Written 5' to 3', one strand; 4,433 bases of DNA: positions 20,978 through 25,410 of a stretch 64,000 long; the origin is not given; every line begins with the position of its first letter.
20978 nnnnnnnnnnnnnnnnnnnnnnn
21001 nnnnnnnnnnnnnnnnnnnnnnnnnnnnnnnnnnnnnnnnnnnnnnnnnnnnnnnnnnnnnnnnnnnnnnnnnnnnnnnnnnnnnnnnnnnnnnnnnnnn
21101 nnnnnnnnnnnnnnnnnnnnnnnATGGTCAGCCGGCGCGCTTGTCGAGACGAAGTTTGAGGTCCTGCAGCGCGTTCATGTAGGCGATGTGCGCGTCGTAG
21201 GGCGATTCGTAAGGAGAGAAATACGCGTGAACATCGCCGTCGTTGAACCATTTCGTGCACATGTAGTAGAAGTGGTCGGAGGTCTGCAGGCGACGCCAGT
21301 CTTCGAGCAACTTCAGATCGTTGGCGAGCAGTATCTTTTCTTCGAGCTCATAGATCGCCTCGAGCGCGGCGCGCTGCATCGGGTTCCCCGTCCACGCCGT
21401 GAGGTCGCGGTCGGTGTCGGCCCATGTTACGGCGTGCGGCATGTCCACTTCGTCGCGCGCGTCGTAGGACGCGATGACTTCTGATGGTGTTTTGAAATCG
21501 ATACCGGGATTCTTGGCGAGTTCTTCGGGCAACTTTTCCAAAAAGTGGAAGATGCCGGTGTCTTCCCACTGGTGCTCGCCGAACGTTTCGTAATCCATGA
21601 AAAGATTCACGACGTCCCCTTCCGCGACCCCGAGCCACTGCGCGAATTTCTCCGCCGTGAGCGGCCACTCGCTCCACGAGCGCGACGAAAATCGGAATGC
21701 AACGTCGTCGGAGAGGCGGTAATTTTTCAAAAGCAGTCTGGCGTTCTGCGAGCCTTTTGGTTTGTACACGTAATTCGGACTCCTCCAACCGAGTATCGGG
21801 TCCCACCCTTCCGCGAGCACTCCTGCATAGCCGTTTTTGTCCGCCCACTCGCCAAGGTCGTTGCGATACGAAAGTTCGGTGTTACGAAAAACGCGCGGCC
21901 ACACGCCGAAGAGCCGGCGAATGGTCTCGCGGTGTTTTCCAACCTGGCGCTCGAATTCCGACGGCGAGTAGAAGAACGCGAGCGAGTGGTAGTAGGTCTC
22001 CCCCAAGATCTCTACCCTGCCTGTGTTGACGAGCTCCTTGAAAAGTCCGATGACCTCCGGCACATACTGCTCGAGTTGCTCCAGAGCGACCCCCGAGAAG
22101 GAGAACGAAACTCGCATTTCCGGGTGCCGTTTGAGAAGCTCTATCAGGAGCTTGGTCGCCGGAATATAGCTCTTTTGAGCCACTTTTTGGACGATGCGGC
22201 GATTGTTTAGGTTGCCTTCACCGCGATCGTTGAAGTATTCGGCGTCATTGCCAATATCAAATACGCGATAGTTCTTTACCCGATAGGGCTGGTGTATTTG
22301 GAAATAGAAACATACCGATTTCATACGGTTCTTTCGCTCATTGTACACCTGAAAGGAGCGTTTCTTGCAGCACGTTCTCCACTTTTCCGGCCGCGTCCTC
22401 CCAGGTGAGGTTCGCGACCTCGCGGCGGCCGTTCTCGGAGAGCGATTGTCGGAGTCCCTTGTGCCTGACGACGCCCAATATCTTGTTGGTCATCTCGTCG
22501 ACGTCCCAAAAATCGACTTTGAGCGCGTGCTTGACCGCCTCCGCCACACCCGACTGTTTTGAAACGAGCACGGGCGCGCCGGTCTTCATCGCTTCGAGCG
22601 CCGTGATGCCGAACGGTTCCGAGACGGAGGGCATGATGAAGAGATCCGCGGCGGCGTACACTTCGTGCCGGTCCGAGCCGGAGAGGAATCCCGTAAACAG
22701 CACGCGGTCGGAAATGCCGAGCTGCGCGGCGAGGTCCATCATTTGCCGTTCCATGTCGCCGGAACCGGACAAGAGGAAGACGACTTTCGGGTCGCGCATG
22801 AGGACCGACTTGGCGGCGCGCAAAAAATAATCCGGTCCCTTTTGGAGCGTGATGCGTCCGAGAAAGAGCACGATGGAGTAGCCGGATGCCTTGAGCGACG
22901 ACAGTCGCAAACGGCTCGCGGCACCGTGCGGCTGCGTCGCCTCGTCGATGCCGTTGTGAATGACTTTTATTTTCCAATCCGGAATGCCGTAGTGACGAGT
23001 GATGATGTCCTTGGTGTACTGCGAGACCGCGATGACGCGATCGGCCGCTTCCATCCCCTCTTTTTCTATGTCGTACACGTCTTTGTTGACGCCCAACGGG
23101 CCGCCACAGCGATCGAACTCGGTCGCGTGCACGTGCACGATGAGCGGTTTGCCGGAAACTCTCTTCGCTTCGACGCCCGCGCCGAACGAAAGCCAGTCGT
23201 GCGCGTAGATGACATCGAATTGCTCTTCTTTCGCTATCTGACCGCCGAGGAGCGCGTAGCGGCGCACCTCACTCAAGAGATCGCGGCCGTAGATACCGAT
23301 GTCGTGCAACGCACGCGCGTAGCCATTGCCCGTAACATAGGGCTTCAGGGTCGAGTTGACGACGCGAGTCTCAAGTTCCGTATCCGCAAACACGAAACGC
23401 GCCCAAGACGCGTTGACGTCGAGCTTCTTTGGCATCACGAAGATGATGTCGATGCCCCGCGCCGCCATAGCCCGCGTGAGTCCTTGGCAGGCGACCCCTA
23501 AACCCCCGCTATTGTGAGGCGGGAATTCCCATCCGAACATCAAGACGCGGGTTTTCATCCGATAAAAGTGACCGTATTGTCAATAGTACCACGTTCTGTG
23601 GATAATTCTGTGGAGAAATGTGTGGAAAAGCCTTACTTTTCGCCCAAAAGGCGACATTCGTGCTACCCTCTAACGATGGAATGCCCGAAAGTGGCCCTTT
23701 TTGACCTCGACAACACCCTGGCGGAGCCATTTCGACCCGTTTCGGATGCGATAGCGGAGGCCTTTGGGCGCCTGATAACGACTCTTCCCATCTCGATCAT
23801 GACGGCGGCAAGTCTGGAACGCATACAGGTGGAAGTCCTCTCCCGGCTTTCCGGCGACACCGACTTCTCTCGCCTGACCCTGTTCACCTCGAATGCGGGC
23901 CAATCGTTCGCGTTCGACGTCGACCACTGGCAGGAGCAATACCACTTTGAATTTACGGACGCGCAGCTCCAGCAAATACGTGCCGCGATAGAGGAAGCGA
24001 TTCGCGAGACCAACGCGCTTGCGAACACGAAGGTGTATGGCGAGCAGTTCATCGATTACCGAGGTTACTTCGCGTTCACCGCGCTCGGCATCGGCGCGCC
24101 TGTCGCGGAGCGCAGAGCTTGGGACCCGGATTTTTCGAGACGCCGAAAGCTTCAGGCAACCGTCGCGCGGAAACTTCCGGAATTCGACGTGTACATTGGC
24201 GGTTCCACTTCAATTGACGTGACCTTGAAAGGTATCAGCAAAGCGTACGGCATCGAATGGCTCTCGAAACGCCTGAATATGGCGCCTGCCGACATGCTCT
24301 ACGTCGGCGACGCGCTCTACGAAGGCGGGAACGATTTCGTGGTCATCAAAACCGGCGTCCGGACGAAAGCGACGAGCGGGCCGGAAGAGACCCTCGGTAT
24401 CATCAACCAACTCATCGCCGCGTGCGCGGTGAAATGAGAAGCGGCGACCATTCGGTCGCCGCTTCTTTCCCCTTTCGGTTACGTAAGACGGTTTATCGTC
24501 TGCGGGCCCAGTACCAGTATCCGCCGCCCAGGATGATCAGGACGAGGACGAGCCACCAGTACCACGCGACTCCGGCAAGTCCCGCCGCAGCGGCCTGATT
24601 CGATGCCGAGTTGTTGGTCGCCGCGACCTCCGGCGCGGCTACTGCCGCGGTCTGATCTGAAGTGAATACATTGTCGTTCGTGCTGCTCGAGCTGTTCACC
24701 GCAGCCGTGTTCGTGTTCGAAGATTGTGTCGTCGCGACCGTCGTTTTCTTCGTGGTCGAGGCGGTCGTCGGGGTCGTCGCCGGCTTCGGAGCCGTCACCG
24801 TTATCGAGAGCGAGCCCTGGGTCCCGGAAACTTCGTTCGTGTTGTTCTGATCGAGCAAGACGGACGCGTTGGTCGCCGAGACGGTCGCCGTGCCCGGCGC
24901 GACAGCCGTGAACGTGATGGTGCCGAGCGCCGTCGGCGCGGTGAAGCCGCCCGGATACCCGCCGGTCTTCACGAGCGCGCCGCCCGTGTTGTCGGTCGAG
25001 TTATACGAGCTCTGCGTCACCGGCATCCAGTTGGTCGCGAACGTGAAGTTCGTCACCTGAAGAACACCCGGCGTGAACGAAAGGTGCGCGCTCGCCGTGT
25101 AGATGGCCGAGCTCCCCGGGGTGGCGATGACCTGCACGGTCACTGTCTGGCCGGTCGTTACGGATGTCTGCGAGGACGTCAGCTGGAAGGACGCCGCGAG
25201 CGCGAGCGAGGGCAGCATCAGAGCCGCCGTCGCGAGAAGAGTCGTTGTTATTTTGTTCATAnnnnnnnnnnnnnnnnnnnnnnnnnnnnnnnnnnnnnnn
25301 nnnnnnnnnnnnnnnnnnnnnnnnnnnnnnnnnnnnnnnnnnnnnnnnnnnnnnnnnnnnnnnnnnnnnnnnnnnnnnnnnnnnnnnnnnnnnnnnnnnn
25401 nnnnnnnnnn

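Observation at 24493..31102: Adjacent cohesin and dockerin proteins: a minimal cellulosome-like docking pair attached to a giant CE4/Ig-repeat surface protein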

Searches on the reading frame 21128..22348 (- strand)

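Call 9: search_protein_families(library=pfam, proteins=[window:21128-22348:-], max_evalue=0.001)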
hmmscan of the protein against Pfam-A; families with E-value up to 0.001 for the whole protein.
window:21128-22348:- (406 aa): 2 families
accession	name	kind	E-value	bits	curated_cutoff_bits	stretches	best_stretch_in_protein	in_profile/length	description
PF03065.20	Glyco_hydro_57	-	5.7e-76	256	21.2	1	14-304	2-291/291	Glycosyl hydrolase family 57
PF01522.26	Polysacc_deac_1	-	4.1e-05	24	23.1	1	100-175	48-122/124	Polysaccharide deacetylase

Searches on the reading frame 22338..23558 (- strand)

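Call 9: search_protein_families(library=pfam, proteins=[window:22338-23558:-], max_evalue=0.001)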
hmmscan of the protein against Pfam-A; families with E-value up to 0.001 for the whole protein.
window:22338-23558:- (406 aa): 6 families
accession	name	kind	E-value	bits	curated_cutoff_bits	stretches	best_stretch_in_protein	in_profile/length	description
PF00534.26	Glycos_transf_1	-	8.2e-36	123.6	26.4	1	221-379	9-171/172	Glycosyl transferases group 1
PF13692.12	Glyco_trans_1_4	-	2.9e-28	99.3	27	1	229-363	3-139/142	Glycosyl transferases group 1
PF13439.12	Glyco_transf_4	-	4.2e-26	92.4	28.5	1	18-206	2-168/170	Glycosyltransferase Family 4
PF13579.12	Glyco_trans_4_4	-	7.8e-20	72.2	29.7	1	18-203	1-158/158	Glycosyl transferase 4-like domain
PF20706.3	GT4-conflict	-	2.7e-19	69.9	26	1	140-349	112-327/385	Family 4 Glycosyltransferase in conflict systems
PF08323.17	Glyco_transf_5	-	6.2e-17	62.5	22.7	1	4-191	1-230/239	Starch synthase catalytic domain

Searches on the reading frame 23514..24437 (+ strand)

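Call 9: search_protein_families(library=pfam, proteins=[window:23514-24437:+], max_evalue=0.001)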
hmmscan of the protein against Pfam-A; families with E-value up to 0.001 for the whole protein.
window:23514-24437:+ (307 aa): 3 families
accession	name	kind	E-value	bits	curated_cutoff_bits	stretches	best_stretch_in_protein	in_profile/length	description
PF08282.18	Hydrolase_3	-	1.8e-06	28.3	20.9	1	211-267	155-212/255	haloacid dehalogenase-like hydrolase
PF03332.19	PMM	-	4.9e-06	26.9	22.4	1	178-301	92-219/221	Eukaryotic phosphomannomutase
PF00702.32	Hydrolase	-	0.00016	22.6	26.4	0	59-164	2-108/191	haloacid dehalogenase-like hydrolase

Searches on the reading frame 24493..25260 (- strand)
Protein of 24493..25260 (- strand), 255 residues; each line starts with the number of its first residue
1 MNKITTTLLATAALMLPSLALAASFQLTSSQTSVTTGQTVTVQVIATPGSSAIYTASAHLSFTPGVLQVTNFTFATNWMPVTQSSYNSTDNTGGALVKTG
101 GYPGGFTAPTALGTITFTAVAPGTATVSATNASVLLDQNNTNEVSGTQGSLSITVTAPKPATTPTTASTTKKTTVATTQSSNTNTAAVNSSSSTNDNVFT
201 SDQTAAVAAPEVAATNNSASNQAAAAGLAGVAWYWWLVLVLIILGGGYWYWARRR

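Call 5: search_protein_families(library=pfam, proteins=[window:24493-25260:-], max_evalue=1)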
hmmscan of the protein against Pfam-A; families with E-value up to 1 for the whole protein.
window:24493-25260:- (255 aa): 0 families

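Call 6: search_protein_families(library=ncbifam, proteins=[window:24493-25260:-], max_evalue=1)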
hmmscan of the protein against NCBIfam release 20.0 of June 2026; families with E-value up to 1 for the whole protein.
window:24493-25260:- (255 aa): 4 families
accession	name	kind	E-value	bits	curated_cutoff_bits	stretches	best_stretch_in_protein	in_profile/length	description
NF005411.0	PRK06975.1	equivalog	0.003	15.9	414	1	172-251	266-346/660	fused uroporphyrinogen-III synthase HemD/membrane protein HemX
NF004645.0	PRK05989.2-3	equivalog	0.04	11.1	1619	1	129-228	1471-1573/1597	cobaltochelatase subunit CobN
NF005846.3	PRK07764.1-6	equivalog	0.26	10.3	625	1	124-225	438-535/628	DNA polymerase III subunit gamma and tau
NF040674.1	CPBP_fam_MrtP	equivalog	0.36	10.2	250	1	138-242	144-251/354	myxosortase MrtP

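Call 11: search_solved_structures(query=window:24493-25260:-, max_evalue=10, show_alignments=2)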
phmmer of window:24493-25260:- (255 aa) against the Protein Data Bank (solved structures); distinct sequences matched with E-value up to 10: 1.
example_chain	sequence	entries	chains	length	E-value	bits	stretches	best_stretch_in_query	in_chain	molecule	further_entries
9osb_A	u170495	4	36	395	0.43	13.4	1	70-129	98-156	Major capsid protein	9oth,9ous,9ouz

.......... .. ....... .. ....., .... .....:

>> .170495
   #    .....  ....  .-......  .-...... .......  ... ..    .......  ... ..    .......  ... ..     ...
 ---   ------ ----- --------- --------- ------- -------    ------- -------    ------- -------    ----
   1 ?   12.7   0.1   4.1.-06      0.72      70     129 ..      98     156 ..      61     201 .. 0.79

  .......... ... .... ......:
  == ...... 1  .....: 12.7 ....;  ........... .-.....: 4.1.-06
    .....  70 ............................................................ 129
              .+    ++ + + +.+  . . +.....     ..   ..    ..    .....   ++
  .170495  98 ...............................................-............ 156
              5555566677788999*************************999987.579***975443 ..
